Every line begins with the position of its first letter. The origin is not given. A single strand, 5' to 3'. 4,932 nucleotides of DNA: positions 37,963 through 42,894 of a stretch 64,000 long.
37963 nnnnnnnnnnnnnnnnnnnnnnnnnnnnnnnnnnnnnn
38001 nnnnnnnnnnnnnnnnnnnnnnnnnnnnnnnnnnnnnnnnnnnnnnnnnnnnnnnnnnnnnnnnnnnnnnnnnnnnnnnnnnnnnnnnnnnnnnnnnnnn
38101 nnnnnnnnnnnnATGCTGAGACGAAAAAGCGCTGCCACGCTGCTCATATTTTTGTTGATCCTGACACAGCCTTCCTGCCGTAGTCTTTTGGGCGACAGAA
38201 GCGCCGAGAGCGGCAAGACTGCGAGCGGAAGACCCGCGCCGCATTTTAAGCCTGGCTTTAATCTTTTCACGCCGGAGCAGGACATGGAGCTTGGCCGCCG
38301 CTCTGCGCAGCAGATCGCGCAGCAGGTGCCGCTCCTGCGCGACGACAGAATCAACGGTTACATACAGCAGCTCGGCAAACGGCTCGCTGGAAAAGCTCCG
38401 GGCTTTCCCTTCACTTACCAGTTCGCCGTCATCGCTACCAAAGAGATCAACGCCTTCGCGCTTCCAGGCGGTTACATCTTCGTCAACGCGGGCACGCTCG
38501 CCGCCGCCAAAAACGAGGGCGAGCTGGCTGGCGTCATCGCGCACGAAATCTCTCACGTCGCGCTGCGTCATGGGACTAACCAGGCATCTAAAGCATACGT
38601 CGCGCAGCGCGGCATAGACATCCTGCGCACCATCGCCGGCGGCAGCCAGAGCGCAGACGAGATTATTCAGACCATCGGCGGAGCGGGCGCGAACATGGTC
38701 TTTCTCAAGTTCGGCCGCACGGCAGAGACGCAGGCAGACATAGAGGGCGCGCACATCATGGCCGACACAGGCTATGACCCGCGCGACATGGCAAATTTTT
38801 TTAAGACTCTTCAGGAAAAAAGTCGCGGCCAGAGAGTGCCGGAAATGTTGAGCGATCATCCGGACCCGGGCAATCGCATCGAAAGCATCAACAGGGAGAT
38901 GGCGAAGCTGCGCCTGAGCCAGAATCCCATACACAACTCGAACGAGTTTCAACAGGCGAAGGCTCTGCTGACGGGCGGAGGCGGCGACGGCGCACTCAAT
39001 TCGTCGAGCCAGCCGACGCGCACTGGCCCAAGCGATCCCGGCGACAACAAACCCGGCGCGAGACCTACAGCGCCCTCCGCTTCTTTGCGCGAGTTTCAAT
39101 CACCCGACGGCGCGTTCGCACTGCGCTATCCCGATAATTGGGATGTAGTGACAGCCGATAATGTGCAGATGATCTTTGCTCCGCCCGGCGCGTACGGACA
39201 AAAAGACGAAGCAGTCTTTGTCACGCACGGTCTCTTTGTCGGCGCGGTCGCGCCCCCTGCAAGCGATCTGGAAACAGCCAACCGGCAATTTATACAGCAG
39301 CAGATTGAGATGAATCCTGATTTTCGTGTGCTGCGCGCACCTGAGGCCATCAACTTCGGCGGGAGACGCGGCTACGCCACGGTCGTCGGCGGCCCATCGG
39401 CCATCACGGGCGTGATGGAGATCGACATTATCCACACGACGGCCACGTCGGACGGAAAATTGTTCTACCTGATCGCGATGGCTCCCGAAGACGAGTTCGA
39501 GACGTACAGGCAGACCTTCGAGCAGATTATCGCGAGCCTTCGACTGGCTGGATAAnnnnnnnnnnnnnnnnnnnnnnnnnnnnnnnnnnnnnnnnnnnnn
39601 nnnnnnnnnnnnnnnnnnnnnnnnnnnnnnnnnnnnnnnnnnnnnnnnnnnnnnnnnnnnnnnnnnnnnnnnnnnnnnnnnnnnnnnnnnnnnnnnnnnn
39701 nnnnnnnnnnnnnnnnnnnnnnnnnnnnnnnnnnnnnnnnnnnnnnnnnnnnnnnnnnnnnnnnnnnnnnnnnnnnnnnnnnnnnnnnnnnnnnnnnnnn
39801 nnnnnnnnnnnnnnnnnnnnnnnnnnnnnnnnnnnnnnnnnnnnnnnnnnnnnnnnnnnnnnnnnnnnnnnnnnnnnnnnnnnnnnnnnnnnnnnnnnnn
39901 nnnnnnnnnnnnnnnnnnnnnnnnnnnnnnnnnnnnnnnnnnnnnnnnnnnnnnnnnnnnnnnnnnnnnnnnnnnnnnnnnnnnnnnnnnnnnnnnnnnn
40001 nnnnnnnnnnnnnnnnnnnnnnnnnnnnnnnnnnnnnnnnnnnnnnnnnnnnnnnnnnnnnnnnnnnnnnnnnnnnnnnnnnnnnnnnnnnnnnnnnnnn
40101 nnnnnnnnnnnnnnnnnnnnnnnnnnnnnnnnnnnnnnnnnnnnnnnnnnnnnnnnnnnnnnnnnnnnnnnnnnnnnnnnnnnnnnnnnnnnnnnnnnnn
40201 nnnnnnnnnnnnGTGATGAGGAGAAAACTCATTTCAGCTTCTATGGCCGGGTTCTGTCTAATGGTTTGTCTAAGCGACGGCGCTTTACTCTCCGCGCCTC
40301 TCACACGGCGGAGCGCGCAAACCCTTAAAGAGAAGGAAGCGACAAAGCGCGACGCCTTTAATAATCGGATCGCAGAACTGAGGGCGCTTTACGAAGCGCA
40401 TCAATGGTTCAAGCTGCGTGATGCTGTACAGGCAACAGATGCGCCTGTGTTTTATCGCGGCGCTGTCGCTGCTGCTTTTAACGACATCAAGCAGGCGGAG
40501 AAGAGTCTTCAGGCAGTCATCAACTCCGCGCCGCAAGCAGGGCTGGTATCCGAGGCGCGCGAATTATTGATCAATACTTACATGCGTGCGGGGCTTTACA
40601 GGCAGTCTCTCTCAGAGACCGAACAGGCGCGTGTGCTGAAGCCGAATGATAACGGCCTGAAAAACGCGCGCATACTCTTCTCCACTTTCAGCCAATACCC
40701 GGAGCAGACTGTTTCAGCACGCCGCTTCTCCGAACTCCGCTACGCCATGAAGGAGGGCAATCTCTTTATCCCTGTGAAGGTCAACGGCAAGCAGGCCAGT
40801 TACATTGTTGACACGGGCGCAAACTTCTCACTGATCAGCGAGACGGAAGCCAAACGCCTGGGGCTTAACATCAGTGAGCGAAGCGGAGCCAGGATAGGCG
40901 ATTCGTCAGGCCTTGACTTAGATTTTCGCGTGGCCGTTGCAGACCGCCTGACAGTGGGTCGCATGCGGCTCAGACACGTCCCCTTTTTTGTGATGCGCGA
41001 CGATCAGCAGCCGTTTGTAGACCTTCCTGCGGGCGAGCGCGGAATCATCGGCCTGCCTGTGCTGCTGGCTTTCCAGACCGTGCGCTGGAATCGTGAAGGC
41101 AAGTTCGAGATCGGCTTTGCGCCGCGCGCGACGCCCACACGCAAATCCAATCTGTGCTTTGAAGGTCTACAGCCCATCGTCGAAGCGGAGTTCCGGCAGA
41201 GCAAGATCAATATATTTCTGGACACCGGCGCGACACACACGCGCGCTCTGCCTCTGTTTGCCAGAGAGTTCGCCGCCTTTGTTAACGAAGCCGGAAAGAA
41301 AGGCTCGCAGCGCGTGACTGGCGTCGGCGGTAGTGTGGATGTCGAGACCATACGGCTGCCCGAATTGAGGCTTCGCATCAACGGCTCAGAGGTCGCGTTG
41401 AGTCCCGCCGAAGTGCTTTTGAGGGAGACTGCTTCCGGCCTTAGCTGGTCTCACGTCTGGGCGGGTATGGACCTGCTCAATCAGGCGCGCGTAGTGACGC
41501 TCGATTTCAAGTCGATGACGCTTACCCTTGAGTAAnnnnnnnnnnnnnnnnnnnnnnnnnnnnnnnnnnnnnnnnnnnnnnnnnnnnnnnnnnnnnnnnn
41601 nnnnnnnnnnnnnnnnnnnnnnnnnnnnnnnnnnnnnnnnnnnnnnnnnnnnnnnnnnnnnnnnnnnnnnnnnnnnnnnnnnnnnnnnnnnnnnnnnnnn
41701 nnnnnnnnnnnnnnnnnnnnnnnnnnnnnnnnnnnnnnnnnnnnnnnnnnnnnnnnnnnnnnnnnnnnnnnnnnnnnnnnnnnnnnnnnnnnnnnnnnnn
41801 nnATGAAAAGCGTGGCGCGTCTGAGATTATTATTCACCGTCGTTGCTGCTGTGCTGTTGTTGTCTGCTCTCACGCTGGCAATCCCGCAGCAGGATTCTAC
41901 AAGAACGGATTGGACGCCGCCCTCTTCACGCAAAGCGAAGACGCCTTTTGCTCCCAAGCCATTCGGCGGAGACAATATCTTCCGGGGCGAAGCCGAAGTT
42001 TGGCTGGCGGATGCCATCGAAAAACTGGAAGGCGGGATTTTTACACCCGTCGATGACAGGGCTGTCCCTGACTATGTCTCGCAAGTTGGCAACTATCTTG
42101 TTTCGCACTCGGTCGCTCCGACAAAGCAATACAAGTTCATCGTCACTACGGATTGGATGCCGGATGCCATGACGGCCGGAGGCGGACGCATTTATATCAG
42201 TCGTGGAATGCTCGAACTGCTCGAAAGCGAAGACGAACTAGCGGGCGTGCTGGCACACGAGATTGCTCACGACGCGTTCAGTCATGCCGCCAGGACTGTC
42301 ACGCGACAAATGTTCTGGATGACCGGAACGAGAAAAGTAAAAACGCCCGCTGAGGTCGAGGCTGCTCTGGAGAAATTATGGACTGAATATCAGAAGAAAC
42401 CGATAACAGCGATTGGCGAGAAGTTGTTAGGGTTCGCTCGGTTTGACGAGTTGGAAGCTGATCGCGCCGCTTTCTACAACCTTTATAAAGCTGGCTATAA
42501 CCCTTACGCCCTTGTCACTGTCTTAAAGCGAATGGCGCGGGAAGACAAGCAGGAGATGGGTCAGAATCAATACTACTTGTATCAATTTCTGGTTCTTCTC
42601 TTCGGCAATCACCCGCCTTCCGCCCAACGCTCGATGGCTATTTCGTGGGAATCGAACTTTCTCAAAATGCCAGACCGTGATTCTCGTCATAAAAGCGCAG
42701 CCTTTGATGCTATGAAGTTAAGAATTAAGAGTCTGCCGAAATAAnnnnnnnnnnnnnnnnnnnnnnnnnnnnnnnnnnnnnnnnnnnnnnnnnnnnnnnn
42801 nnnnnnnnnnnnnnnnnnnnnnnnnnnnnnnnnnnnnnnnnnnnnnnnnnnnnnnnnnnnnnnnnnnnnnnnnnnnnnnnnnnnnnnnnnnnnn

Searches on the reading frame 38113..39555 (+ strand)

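Call 54: search_protein_families(library=pfam, max_evalue=1e-10, proteins=[window:38113-39555:+])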
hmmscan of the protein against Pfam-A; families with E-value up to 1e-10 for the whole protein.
window:38113-39555:+ (480 aa): 1 family
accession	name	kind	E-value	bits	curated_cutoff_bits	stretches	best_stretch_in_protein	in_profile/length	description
PF01435.24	Peptidase_M48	-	4.2e-32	111.9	20.3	1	81-261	4-184/186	Peptidase family M48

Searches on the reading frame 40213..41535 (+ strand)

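Call 54: search_protein_families(library=pfam, max_evalue=1e-10, proteins=[window:40213-41535:+])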
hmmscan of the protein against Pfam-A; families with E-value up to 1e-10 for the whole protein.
window:40213-41535:+ (440 aa): 2 families
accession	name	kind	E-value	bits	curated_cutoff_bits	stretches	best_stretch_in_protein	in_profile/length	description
PF13650.11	Asp_protease_2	-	9.1e-21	74.8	24.3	1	186-282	1-89/90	Aspartyl protease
PF13975.11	gag-asp_proteas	-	1.4e-17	64.5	28.2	1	186-266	1-81/92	gag-polyprotein putative aspartyl protease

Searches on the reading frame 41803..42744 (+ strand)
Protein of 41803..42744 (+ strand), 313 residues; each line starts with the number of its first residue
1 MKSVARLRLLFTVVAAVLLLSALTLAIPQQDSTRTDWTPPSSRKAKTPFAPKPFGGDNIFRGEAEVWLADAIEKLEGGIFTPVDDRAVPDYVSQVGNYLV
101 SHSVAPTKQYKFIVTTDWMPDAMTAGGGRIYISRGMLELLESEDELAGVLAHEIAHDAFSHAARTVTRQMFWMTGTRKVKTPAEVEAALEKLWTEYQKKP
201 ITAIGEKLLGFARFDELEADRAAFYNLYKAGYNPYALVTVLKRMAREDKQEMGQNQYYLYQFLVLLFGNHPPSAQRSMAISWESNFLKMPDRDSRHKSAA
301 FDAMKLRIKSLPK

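Call 54: search_protein_families(library=pfam, max_evalue=1e-10, proteins=[window:41803-42744:+])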
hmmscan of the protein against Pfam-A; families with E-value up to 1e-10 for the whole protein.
window:41803-42744:+ (313 aa): 1 family
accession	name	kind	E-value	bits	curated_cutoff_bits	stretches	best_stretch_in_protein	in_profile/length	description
PF01435.24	Peptidase_M48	-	2.9e-20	73.3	20.3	1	91-280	6-182/186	Peptidase family M48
